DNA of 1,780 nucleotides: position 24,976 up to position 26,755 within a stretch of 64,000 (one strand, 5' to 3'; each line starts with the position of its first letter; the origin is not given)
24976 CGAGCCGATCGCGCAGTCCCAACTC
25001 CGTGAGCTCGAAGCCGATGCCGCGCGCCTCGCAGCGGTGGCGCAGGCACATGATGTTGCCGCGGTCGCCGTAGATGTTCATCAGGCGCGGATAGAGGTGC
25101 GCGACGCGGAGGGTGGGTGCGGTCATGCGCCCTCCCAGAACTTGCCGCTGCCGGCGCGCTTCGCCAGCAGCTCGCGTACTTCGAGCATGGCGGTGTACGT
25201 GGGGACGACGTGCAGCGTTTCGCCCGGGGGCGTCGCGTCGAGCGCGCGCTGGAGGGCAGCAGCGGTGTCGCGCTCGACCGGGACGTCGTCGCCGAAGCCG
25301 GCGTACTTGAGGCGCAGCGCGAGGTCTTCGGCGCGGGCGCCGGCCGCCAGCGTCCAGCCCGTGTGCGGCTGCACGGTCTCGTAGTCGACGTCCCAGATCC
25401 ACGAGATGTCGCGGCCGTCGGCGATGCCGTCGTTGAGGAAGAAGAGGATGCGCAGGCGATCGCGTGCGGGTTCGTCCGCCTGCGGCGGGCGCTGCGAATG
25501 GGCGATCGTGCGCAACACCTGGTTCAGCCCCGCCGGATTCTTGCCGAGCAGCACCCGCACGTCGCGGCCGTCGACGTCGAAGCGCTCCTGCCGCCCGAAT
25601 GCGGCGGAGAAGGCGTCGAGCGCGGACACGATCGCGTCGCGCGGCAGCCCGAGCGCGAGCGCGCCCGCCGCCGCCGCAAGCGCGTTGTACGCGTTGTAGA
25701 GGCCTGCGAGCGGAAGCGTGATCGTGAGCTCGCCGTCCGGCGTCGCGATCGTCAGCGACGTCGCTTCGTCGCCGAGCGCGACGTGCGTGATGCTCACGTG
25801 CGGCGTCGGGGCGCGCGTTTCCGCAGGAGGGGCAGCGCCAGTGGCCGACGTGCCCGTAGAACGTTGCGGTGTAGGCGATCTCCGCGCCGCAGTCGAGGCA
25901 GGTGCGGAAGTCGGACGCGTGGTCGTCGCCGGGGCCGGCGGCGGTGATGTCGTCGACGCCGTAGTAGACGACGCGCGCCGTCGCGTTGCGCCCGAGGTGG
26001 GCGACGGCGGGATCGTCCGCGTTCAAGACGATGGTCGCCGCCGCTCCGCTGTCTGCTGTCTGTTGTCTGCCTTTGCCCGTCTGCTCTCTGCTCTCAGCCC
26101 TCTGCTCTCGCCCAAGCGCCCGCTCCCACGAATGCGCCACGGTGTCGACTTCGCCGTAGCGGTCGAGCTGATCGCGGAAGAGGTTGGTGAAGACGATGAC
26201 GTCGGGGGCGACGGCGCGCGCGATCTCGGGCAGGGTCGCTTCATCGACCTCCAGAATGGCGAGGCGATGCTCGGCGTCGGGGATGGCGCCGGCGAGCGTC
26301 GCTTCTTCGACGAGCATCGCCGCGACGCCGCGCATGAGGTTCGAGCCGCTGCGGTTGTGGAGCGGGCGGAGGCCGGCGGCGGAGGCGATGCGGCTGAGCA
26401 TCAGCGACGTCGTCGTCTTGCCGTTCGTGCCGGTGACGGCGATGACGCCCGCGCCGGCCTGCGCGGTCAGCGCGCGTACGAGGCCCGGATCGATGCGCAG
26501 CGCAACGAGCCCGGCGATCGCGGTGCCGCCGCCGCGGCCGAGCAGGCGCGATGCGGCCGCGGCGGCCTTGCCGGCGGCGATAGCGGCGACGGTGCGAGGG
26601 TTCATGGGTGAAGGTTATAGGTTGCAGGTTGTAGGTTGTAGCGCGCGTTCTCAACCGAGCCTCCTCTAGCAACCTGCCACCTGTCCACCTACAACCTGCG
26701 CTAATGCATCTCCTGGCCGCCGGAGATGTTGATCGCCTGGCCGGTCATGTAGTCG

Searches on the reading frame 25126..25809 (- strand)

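Call 70: search_protein_families(library=pfam, proteins=[window:25126-25809:-], max_evalue=0.001)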
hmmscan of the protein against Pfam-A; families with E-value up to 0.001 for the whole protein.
seq(228 aa): 2 families
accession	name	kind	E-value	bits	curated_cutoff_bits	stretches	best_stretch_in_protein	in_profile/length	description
PF08353.15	MurT_C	-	8e-28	97.1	25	1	88-208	1-110/110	MurT ligase C-terminal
PF08245.18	Mur_ligase_M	-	0.0004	20.8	24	1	14-48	163-198/200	Mur ligase middle domain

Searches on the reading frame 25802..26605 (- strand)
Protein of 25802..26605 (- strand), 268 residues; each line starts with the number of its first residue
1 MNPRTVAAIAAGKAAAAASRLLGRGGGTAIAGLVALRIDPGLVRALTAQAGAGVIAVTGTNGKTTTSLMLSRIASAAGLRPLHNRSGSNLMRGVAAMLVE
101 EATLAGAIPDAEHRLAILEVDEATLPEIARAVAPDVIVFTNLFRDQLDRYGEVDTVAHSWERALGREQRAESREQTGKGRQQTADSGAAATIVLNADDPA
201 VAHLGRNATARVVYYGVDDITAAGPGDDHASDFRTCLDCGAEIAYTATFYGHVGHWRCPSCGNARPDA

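Call 70: search_protein_families(library=pfam, proteins=[window:25802-26605:-], max_evalue=0.001)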
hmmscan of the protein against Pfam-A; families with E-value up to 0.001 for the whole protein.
seq(268 aa): 1 family
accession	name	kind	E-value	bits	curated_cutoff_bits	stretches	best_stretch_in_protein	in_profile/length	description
PF08245.18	Mur_ligase_M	-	9.2e-13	49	24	1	57-158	1-104/200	Mur ligase middle domain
